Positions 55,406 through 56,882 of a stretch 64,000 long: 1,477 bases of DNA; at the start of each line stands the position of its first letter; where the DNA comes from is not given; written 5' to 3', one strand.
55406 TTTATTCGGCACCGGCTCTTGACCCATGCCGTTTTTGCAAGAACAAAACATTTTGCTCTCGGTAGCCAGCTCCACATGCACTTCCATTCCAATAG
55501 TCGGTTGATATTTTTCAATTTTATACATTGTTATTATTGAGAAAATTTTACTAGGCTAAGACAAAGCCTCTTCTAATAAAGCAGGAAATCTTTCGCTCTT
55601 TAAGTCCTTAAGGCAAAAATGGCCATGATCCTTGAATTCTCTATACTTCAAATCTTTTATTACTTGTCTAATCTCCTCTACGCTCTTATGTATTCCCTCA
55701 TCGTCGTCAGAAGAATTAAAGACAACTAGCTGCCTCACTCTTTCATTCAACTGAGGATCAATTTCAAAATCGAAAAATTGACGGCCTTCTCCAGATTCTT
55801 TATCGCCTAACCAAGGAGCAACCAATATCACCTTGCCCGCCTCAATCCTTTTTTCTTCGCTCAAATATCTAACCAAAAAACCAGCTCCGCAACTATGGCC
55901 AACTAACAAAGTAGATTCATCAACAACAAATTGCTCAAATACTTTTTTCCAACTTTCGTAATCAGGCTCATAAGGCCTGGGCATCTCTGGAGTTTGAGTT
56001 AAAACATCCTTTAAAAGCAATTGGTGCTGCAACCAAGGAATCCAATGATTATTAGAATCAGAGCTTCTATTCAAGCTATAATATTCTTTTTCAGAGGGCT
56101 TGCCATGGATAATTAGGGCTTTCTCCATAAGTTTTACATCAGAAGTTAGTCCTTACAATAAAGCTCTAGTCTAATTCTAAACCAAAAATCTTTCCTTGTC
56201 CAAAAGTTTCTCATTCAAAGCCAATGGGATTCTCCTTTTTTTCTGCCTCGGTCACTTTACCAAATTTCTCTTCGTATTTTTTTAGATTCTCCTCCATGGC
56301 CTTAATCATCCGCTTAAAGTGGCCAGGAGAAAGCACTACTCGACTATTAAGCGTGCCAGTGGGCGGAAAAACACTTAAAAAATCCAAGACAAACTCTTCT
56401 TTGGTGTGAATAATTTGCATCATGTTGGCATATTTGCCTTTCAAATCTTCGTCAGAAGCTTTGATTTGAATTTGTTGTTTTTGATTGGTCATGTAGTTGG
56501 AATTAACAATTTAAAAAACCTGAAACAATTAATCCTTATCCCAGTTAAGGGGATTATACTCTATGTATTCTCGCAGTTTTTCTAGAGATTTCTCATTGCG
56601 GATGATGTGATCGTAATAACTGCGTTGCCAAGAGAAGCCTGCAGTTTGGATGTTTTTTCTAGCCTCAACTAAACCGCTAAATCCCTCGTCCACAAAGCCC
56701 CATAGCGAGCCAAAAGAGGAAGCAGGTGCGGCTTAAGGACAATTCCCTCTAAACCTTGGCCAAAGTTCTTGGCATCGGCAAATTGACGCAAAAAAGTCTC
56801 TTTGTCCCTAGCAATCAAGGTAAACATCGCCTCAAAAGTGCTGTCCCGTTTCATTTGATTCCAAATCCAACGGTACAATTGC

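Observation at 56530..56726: Remnant of a RAYT / IS200-like tyrosine transposase fused out of frame onto the 3' end of the FAD oxidoreductase gene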

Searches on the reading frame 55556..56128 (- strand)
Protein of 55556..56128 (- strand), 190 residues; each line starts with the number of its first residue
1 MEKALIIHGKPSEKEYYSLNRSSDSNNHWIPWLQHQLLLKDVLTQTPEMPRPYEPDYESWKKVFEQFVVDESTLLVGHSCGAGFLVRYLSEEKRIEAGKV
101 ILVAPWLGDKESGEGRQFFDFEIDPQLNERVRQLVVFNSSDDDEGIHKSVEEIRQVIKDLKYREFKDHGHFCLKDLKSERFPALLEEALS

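Call 6: search_protein_families(library=pfam, proteins=[window:55556-56128:-], max_evalue=10)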
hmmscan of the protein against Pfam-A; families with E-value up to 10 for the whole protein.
window:55556-56128:- (190 aa): 5 families
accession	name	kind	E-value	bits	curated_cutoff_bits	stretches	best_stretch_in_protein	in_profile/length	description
PF06821.19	Ser_hydrolase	-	2.7e-11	44.1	22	1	25-171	11-154/172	Serine hydrolase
PF12146.15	Hydrolase_4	-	0.00052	19.8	27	1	72-159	77-161/239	Serine aminopeptidase, S33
PF12048.14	DUF3530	-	0.0025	17.7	29.8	1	72-134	196-247/310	Protein of unknown function (DUF3530)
PF00561.26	Abhydrolase_1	-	0.036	14.1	25.8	1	71-105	69-102/245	alpha/beta hydrolase fold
PF12697.13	Abhydrolase_6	-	0.047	14.8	26.3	1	57-119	51-108/217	Alpha/beta hydrolase family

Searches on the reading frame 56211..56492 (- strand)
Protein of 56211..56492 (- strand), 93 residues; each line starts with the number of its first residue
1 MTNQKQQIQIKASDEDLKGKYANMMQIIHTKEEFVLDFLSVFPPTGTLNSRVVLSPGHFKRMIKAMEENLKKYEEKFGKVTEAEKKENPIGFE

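Call 6: search_protein_families(library=pfam, proteins=[window:56211-56492:-], max_evalue=10)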
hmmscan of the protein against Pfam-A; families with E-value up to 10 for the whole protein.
window:56211-56492:- (93 aa): 2 families
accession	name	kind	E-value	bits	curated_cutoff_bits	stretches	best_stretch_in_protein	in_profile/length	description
PF11950.13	DUF3467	-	7e-21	74.5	25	1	4-80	11-90/92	Protein of unknown function (DUF3467)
PF22872.1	DUF7018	-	0.00069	20.3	27.8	1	9-86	27-106/116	Domain of unknown function (DUF7018)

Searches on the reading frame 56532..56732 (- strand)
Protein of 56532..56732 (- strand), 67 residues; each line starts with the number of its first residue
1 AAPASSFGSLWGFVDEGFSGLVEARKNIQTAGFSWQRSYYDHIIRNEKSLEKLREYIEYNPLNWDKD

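Call 6: search_protein_families(library=pfam, proteins=[window:56532-56693:-], max_evalue=10)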
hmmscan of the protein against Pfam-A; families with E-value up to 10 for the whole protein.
seq(54 aa): 1 family
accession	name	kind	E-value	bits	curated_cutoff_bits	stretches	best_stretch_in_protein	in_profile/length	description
PF01797.21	Y1_Tnp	-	0.0042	17.6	23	1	12-46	88-120/121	Transposase IS200 like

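Call 7: search_protein_families(library=ncbifam, proteins=[window:56532-56732:-], max_evalue=10)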
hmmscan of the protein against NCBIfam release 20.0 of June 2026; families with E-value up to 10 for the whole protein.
seq(67 aa): 2 families
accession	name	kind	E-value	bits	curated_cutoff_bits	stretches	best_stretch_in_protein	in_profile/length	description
NF047646.1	REP_Tyr_transpos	equivalog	3.5e-09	36.7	80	1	6-62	71-132/146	REP-associated tyrosine transposase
TIGR01573.1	cas2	equivalog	0.11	12.8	24.5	1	25-58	22-56/96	CRISPR-associated endonuclease Cas2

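Call 11: find_homologous_proteins(query=window:56532-56732:-)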
Query seq(67 aa) (67 aa): 2 proteins with E <= 0.001 among 2 candidates.
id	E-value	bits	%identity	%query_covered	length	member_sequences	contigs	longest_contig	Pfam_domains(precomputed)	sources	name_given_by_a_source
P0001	4.9e-11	60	58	72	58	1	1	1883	-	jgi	-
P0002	1.1e-8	53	49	93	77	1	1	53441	-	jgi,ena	-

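Call 19: search_solved_structures(query=window:56532-56732:-, max_evalue=10, show_alignments=3)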
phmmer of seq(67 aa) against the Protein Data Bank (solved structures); distinct sequences matched with E-value up to 10: 1.
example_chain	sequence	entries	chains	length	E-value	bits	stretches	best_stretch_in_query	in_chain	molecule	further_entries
4er8_A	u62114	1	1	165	0.55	14.2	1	34-63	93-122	TnpArep for protein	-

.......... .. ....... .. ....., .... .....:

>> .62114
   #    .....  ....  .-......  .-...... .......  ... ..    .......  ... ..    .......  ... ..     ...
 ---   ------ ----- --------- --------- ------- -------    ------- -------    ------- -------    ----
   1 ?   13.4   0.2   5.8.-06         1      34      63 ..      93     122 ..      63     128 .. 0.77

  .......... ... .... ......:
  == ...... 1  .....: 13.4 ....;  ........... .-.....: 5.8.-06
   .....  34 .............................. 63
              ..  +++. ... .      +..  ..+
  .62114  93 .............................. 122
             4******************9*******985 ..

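Call 20: search_protein_representatives(protein=window:56532-56732:-)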
Query: 67 residues. Proteins with E-value up to 0.001 (for the whole library): 6485; up to 1e-10: 3; up to 1e-30: 0. The best 150 are listed.
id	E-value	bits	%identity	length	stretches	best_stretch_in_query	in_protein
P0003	2.8e-18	81.6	52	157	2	25-67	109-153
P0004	5.1e-12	61.8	64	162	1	24-67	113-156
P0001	1.6e-11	60.3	65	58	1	25-67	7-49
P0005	1.2e-10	57.5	85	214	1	34-67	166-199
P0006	1.2e-10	57.5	57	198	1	15-67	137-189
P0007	1.3e-10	57.4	52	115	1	14-67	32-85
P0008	1.3e-10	57.3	53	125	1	15-67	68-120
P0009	1.5e-10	57.2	70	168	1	24-67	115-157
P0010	1.7e-10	57.0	52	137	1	12-67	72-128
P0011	2.1e-10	56.7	66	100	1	28-65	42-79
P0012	2.5e-10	56.5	69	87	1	29-67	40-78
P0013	3.2e-10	56.1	63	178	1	22-67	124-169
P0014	3.2e-10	56.1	61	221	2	29-67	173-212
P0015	3.9e-10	55.9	70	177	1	31-67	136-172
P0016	6.5e-10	55.2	62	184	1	26-67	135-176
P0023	1.3e-09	54.2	48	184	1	6-67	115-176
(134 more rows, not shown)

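Call 26: list_cluster_members(proteins=[P0004, P0005, P0006, P0009, P0016, P0023, P0002, P0001, P0003])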
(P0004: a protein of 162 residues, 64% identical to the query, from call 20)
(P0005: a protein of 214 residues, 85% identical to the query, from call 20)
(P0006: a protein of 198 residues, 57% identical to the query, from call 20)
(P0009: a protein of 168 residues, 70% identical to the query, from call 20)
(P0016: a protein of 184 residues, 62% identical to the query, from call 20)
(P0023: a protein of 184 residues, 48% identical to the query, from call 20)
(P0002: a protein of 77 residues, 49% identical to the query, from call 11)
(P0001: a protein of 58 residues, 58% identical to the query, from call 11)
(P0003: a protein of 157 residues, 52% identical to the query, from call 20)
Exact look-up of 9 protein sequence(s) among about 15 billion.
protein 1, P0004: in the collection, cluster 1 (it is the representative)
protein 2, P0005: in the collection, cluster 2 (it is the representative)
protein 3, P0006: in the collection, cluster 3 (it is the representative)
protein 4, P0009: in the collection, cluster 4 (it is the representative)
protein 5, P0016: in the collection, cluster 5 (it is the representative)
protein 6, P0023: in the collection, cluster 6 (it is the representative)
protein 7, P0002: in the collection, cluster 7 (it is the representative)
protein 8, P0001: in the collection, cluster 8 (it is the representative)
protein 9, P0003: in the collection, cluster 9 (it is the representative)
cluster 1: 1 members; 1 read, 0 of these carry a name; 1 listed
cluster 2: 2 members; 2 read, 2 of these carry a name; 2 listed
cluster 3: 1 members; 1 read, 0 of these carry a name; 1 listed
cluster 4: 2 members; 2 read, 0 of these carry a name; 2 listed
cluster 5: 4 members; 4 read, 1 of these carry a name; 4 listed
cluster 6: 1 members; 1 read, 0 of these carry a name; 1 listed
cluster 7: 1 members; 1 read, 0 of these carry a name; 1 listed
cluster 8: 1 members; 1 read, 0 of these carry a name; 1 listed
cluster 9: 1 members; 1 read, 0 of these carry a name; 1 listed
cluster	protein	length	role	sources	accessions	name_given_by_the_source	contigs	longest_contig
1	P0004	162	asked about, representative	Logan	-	-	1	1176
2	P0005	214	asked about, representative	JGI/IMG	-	REP element-mobilizing transposase RayT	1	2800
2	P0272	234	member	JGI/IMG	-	REP element-mobilizing transposase RayT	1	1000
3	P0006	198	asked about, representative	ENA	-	-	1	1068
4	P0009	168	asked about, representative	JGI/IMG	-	-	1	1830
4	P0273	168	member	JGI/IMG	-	-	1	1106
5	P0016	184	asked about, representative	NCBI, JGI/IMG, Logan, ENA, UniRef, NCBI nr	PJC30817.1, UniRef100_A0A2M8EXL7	transposase [Candidatus Roizmanbacteria bacterium CG_4_9_14_0_2_um_filter_36_12] | Transposase n=2 Tax=Candidatus Roizmaniibacteriota TaxID=1752723 RepID=A0A2M8EXL7_9BACT | MAG: transposase [Candidatus Roizmanbacteria bacterium CG_4_9_14_0_2_um_filter_36_12]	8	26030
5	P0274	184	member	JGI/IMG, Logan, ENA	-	-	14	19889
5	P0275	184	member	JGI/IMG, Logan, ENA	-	-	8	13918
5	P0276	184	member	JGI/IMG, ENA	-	-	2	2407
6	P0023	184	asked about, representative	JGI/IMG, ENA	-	-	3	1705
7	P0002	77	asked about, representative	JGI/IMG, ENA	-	-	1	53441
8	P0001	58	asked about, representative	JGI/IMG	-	-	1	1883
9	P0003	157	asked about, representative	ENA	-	-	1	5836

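Call 32: find_related_loci(query=A2, collection=genome_contigs, flank=3000)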
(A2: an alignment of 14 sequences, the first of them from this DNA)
Query A2 (67 aa) in genome_contigs; peptide patterns used: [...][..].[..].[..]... (x = any residue, [..] = any of these).
600 stretches matched a pattern (row limit reached: there are more); 591 encode a relative of the query (tblastn E <= 1e-3); the best 80 are kept; 80 distinct loci.
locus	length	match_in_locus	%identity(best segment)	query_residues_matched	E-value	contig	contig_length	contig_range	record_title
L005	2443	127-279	51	17-67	1e-15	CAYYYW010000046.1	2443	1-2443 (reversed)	MAG TPA_asm: uncultured Gammaproteobacteria bacterium isolate SRP178699_co1_35 genome assembly, contig: NODE_73537_lengt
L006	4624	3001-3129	67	26-67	2e-15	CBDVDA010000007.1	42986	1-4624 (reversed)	MAG TPA_asm: uncultured bacterium isolate SRR22302374_binner23_Refined_48 genome assembly, contig: ERZ26661914.339, whol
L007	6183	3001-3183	53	9-67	3e-15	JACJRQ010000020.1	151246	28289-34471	Nostoc calcicola FACHB-3891 contig20, whole genome shotgun sequence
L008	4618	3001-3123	63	27-67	5e-15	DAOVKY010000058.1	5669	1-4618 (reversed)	MAG TPA_asm: bacterium isolate CSMAG_1431 CSMAG_1431_k141_1616904_length_5669_cov_12.0000, whole genome shotgun sequence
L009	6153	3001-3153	57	23-67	5e-15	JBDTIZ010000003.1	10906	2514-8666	MAG: Gammaproteobacteria bacterium isolate cluster2_bin.40 k127_5251183, whole genome shotgun sequence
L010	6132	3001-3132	57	24-67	7e-15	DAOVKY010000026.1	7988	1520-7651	MAG TPA_asm: bacterium isolate CSMAG_1431 CSMAG_1431_k141_550059_length_7988_cov_21.0000, whole genome shotgun sequence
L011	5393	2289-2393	66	33-67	9e-15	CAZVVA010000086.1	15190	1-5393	MAG TPA_asm: uncultured Candidatus Sumerlaeota bacterium isolate SRP068000_co3_541 genome assembly, contig: NODE_4330_le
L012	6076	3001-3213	43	2-67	1e-14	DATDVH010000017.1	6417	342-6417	MAG TPA_asm: Patescibacteria group bacterium isolate SMAG_U8079 k141_832065, whole genome shotgun sequence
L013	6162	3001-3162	52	16-67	2e-14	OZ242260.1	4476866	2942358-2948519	MAG: bacterium isolate ae33526c-e769-4de9-a2b0-9dbe0155474d genome assembly, chromosome: 1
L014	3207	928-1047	65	29-67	2e-14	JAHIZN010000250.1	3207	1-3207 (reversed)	MAG: bacterium isolate Modern_marine.mb.176 Modern_marine.mb.176_k141_1275634, whole genome shotgun sequence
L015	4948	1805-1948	56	26-67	2e-14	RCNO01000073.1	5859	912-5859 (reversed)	MAG: Bacteroidetes/Chlorobi group bacterium MS-B_bin-24 MS_under04191, whole genome shotgun sequence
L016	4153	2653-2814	54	17-67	3e-14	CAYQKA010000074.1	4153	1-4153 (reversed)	MAG TPA_asm: uncultured Planctomycetia bacterium isolate SRP191223_co1_261 genome assembly, contig: NODE_32659_length_41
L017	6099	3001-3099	73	35-67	3e-14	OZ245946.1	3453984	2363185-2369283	MAG: Balneola sp. isolate 27d4415d-f4b6-41c4-91e3-34dda93d2d1f genome assembly, chromosome: 1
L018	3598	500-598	70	35-67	4e-14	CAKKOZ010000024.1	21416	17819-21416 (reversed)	Nitrospiria bacterium isolate Hainich-H32-bin115-1 genome assembly, contig: H32-bin115_1_Hain_PNK108_H32_02um_1276_lengt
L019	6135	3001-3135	56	23-67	3e-14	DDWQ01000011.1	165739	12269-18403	MAG TPA_asm: Candidatus Moranbacteria bacterium UBA2282 UBA2282_contig_5809, whole genome shotgun sequence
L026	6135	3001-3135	56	23-67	1e-13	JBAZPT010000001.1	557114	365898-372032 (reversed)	MAG: Parcubacteria group bacterium isolate SO_2017_SWC_36 scaffold_11_c1_LP-4_2017, whole genome shotgun sequence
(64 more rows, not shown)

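Call 54: find_related_loci(query=window:56532-56693:-, collection=metagenome_contigs, flank=3000)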
Query seq(54 aa) (54 aa) in metagenome_contigs; peptide patterns used: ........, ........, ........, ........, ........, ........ (x = any residue, [..] = any of these).
600 stretches matched a pattern (row limit reached: there are more); 381 encode a relative of the query (tblastn E <= 1e-3); the best 80 are kept; 80 distinct loci.
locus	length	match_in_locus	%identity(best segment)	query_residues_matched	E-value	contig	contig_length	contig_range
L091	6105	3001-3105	77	20-54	2e-16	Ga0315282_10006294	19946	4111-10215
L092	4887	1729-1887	58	4-54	6e-16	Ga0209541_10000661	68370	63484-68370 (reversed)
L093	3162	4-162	53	4-54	1e-15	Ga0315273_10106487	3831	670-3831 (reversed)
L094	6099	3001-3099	76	22-54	2e-15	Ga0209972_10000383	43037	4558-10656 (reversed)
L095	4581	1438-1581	60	7-54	2e-15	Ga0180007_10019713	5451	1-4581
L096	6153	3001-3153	57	4-54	4e-15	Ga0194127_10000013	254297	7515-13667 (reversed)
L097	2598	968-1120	53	4-54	4e-15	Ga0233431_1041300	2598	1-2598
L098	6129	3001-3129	58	12-54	5e-15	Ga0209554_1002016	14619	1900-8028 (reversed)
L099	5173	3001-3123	63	14-54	5e-15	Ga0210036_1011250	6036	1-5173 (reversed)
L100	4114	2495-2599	71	20-54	7e-15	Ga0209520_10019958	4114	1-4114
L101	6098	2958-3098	60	11-54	1e-14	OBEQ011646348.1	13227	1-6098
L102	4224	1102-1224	61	14-54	2e-14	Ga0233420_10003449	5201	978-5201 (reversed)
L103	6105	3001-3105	71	20-54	2e-14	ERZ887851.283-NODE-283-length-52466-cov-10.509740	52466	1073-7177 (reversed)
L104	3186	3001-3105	71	20-54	1e-14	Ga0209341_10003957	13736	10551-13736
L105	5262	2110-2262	55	4-54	2e-14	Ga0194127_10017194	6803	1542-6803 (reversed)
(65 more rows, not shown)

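Call 57: search_protein_families(library=ncbifam, proteins=[P0016, P0004, P0009, L019:2500-3162:+, L026:2575-3162:+], max_evalue=0.001)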
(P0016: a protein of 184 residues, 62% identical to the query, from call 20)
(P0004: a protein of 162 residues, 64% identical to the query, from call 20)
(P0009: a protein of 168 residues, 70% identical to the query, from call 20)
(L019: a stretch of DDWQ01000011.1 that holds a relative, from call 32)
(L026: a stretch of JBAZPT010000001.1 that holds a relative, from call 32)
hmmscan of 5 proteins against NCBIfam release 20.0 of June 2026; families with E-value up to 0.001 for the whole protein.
P0016 (184 aa): 1 family
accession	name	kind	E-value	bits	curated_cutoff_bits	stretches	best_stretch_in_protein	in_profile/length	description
NF047646.1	REP_Tyr_transpos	equivalog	2.2e-13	50.4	80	1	19-170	7-131/146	REP-associated tyrosine transposase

P0004 (162 aa): 1 family
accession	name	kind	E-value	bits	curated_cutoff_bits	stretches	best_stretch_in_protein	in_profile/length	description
NF047646.1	REP_Tyr_transpos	equivalog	8.3e-16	58.2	80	1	7-151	7-132/146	REP-associated tyrosine transposase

P0009 (168 aa): 1 family
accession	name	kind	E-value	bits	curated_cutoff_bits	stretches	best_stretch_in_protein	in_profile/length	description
NF047646.1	REP_Tyr_transpos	equivalog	1e-13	51.4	80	1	19-151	10-131/146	REP-associated tyrosine transposase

L019:2500-3162:+ (221 aa): 1 family
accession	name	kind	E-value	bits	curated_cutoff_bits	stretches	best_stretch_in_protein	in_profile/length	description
NF047646.1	REP_Tyr_transpos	equivalog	3.1e-17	62.8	80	2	150-206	66-131/146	REP-associated tyrosine transposase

L026:2575-3162:+ (196 aa): 2 families
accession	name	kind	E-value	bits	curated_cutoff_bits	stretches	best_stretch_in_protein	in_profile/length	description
NF047646.1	REP_Tyr_transpos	equivalog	2.4e-17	63.2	80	2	128-181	71-131/146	REP-associated tyrosine transposase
NF033573.1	transpos_IS200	equivalog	0.00019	21.7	55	0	127-178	69-125/126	IS200/IS605 family transposase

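Call 58: search_protein_families(library=pfam, proteins=[P0016, P0004, P0009, L019:2500-3162:+, L026:2575-3162:+], max_evalue=0.001)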
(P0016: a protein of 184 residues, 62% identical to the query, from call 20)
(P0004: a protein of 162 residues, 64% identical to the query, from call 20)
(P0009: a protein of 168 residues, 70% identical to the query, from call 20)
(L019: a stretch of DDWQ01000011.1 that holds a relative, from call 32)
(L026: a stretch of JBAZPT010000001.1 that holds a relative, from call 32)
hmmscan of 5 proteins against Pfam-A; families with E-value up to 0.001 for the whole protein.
P0016 (184 aa): 1 family
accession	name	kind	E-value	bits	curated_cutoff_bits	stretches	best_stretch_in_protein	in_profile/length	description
PF01797.21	Y1_Tnp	-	5e-06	27.1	23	0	23-93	6-66/121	Transposase IS200 like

P0004 (162 aa): 1 family
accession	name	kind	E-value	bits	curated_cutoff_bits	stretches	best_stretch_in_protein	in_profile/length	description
PF01797.21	Y1_Tnp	-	7.4e-08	33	23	1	94-149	61-121/121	Transposase IS200 like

P0009 (168 aa): 1 family
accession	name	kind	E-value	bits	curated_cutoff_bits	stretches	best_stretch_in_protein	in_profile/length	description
PF01797.21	Y1_Tnp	-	0.00054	20.5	23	0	65-148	41-119/121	Transposase IS200 like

L019:2500-3162:+ (221 aa): 1 family
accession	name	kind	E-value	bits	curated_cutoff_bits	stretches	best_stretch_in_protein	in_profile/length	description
PF01797.21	Y1_Tnp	-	2.4e-09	37.8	23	1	153-204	64-120/121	Transposase IS200 like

L026:2575-3162:+ (196 aa): 1 family
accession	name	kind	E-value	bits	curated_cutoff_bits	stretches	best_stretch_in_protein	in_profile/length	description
PF01797.21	Y1_Tnp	-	9e-09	35.9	23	1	127-178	63-119/121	Transposase IS200 like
